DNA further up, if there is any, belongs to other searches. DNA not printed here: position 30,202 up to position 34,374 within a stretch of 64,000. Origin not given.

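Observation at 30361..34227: OppD-OppF fused into one about 1290-aa double ATPase with an acidic repeat tail and a DUF2188-like C-terminal domain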

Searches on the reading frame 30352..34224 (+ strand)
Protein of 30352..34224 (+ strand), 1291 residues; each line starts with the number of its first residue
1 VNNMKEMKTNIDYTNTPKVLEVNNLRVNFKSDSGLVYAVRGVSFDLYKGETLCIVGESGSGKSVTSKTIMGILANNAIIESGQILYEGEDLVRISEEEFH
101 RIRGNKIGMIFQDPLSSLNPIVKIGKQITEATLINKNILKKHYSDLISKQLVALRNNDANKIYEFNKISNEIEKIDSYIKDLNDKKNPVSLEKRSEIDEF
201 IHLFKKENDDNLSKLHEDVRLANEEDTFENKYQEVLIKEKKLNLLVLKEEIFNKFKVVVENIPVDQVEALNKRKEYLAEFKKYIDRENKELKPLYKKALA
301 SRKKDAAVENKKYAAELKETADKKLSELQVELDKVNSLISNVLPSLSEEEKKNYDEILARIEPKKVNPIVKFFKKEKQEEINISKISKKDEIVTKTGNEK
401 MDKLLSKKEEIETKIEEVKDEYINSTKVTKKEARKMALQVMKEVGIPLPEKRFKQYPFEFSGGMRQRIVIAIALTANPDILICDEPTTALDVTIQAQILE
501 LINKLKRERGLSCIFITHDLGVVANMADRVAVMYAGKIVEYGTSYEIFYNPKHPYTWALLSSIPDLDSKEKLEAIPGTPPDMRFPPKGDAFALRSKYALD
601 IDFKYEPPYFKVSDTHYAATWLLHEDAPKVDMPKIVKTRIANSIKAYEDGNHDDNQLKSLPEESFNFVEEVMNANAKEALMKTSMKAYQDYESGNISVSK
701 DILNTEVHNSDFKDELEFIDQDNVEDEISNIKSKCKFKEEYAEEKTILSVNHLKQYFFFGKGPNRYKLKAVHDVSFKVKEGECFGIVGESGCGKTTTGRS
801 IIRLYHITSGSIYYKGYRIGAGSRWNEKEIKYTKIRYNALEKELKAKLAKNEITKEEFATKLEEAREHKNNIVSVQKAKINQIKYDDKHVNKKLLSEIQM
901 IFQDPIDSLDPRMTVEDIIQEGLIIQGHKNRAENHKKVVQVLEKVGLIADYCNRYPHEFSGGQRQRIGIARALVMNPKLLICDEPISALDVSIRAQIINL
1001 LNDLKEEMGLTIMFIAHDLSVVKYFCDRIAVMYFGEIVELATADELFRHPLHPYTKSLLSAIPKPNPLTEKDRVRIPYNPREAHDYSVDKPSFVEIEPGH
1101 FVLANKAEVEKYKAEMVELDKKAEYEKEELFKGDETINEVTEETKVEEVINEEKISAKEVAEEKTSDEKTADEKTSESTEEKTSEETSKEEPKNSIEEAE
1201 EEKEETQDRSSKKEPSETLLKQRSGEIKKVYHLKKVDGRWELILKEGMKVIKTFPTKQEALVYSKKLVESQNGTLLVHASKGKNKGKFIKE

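Call 7: search_protein_families(library=pfam, proteins=[window:30352-34224:+], max_evalue=0.1)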
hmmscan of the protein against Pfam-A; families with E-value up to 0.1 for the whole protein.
window:30352-34224:+ (1291 aa): 16 families
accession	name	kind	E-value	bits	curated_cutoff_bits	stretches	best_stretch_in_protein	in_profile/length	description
PF00005.33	ABC_tran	-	8.6e-56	188.8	25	4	876-986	35-136/137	ABC transporter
PF08352.17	oligo_HPY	-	6.7e-25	87.7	27.1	2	539-599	1-62/65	Oligopeptide/dipeptide transporter, C-terminal region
PF13304.12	AAA_21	-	1.4e-09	38.9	27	1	414-523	220-303/304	AAA domain, putative AbiEii toxin, Type IV TA system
PF13401.12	AAA_22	-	6.9e-06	26.8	27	1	784-808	8-32/130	AAA domain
PF09954.14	DUF2188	-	0.00015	22.2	22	1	1236-1284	7-56/62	Uncharacterized protein conserved in bacteria (DUF2188)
PF13191.12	AAA_16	-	0.00035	21.5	32.6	0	766-851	10-85/167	AAA ATPase domain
PF13555.12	AAA_29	-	0.0029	17.8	27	0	45-63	18-36/61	P-loop containing region of AAA domain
PF00006.31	ATP-synt_ab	-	0.004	17.3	29.5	0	46-73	11-38/213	ATP synthase alpha/beta family, nucleotide-binding domain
PF00910.28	RNA_helicase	-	0.0049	17.8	21.5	0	53-77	2-26/105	RNA helicase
PF13245.12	AAA_19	-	0.011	16.4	25.1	0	782-808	12-38/134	AAA domain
PF00004.35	AAA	-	0.012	16.5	21.2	0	786-806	3-23/131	ATPase family associated with various cellular activities (AAA)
PF05729.18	NACHT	-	0.02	15.2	26.7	0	51-76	2-27/167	NACHT domain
PF07728.20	AAA_5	-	0.032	14.7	22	0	786-808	4-25/139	AAA domain (dynein-related subfamily)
PF00485.24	PRK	-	0.037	14.3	22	0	785-806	3-24/196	Phosphoribulokinase / Uridine kinase family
PF04960.20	Glutaminase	-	0.051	13.2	27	0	364-442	111-192/286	Glutaminase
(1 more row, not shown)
